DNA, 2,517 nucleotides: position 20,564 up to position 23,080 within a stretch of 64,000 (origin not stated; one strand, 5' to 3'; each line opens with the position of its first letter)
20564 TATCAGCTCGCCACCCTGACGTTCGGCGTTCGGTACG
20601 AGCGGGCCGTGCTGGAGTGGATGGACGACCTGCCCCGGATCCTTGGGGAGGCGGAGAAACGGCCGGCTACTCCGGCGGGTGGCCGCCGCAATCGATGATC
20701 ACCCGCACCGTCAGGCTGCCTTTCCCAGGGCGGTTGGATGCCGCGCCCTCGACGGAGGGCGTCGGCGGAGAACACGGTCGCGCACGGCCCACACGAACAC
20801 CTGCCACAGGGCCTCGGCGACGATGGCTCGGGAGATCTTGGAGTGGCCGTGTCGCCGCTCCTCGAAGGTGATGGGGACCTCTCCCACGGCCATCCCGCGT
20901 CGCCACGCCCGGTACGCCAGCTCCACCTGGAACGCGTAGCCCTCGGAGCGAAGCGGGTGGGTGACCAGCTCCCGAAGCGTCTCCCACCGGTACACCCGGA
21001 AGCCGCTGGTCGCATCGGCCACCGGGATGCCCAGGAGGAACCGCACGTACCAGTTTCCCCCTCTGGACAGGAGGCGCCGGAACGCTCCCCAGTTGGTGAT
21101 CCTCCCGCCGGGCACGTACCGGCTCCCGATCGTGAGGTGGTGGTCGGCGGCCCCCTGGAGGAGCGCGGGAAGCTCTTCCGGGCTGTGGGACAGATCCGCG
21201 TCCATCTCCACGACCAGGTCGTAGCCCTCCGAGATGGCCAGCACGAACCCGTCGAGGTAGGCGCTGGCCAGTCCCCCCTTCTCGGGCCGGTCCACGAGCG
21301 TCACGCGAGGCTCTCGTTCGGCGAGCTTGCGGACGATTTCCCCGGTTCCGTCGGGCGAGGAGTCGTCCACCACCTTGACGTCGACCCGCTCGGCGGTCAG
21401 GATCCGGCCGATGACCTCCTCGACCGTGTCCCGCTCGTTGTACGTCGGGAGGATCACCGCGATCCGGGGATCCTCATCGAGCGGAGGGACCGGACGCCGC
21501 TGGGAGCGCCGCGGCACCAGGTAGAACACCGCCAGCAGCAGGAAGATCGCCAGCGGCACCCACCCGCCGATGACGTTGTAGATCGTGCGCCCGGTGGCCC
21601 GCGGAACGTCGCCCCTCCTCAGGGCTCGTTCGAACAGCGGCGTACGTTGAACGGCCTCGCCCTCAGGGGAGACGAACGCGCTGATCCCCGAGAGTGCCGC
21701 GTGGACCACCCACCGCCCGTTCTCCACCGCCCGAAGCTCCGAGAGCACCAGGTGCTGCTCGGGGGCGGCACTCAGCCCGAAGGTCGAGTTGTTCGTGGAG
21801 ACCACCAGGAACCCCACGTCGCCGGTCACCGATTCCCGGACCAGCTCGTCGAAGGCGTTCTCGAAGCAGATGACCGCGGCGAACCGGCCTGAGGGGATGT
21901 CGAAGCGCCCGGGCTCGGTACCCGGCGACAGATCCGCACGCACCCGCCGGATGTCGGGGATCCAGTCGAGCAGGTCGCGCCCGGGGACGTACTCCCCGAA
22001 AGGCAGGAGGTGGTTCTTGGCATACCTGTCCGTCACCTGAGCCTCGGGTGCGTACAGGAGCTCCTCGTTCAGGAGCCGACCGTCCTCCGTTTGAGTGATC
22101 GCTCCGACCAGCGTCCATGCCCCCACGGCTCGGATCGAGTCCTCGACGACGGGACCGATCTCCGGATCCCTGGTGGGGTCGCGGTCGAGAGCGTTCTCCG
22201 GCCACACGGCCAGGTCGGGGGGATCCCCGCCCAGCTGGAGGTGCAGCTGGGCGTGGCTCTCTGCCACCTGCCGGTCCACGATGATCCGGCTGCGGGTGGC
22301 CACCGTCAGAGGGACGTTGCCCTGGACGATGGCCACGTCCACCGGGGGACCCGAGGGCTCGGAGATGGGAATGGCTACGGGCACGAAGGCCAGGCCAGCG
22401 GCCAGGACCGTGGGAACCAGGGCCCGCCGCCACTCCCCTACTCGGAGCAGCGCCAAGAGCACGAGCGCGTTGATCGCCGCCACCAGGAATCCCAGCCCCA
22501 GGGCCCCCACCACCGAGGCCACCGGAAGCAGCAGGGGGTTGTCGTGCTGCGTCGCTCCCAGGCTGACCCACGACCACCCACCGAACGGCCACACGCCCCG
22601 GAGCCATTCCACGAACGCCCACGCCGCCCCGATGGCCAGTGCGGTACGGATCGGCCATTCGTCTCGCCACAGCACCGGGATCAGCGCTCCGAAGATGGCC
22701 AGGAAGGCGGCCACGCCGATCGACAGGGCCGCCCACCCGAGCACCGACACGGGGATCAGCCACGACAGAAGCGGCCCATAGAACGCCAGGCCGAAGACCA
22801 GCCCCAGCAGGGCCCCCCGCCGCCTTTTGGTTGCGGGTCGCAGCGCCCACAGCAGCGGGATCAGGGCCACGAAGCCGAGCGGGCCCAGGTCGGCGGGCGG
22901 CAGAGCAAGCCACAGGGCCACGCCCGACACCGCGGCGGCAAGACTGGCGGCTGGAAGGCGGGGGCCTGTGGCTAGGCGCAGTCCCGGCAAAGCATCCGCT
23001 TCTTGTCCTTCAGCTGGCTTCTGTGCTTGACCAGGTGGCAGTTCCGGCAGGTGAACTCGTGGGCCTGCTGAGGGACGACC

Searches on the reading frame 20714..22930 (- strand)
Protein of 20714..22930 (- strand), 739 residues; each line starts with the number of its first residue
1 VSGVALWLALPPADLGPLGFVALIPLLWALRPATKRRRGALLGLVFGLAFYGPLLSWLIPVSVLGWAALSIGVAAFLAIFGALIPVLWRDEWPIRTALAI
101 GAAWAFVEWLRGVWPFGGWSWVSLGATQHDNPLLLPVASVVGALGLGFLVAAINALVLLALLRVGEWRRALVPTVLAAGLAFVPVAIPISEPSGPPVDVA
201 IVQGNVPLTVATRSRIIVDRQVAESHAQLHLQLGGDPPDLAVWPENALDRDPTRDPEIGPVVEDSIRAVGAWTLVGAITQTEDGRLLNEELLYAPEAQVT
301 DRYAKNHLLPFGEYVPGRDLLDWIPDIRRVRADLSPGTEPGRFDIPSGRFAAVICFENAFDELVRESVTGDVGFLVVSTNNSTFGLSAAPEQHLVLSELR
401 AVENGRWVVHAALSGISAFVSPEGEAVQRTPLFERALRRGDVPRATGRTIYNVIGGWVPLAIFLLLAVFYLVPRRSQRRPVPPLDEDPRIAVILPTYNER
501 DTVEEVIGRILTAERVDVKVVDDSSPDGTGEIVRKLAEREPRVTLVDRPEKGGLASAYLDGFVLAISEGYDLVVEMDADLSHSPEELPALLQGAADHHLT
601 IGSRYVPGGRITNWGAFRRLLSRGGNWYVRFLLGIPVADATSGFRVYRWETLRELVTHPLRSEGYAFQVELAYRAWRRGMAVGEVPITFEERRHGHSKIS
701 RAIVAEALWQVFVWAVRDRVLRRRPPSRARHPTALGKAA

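Call 18: search_protein_families(library=ncbifam, proteins=[window:20714-22930:-], max_evalue=0.00001)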
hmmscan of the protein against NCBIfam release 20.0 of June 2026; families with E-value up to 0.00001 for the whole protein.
window:20714-22930:- (739 aa): 13 families
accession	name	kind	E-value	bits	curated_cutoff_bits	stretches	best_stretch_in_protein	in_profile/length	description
TIGR00546.1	lnt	equivalog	4.6e-76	256.5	132.9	1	46-425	1-394/395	apolipoprotein N-acyltransferase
TIGR04182.1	glyco_TIGR04182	equivalog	4.6e-16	59.1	325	1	490-695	2-196/293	S-layer glycoprotein N-glycosyltransferase AglJ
NF007986.1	PRK10714.1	equivalog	1.6e-13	50.4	529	1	489-701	7-212/316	undecaprenyl-phosphate 4-deoxy-4-formamido-L-arabinose transferase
TIGR03937.1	PgaC_IcaA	equivalog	5.8e-13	48.6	422.3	1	469-579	23-135/407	poly-beta-1,6-N-acetyl-D-glucosamine synthase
NF041391.1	DPhHxTase_Halo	equivalog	1.1e-11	44.1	375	1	496-698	3-191/213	dolichyl-phosphate hexose transferase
TIGR03469.1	HpnB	hypoth_equivalog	8.4e-10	38.2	379.25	1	464-605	17-171/386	hopene-associated glycosyltransferase HpnB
NF008934.0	PRK12291.1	equivalog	2.4e-08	33.7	427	1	275-422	269-411/419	apolipoprotein N-acyltransferase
NF045692.1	OglycostaseCruG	equivalog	1.2e-07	31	600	1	479-598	31-156/386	2'-O-glycosyltransferase CruG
NF058614.1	PPMAGASynPpgS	equivalog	3.9e-07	29.7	370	1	492-688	4-195/226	polyprenyl-phospho-N-acetylgalactosaminyl synthase PpgS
NF047683.1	TeichurnBiosyTuaG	equivalog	8.3e-07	28.9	400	1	486-587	4-104/252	teichuronic acid biosynthesis protein TuaG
NF047588.1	GlcsyltransPgfSStrep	equivalog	2.6e-06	26.9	500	1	490-619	3-135/308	glycosyltransferase PgfS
NF053846.1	glyco_with_XrtP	equivalog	2.8e-06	26.3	520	1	462-549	15-103/440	XrtP-associated glycosyltransferase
NF007482.0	PRK10073.1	equivalog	4.6e-06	25.9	423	1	487-601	5-117/334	glycosyltransferase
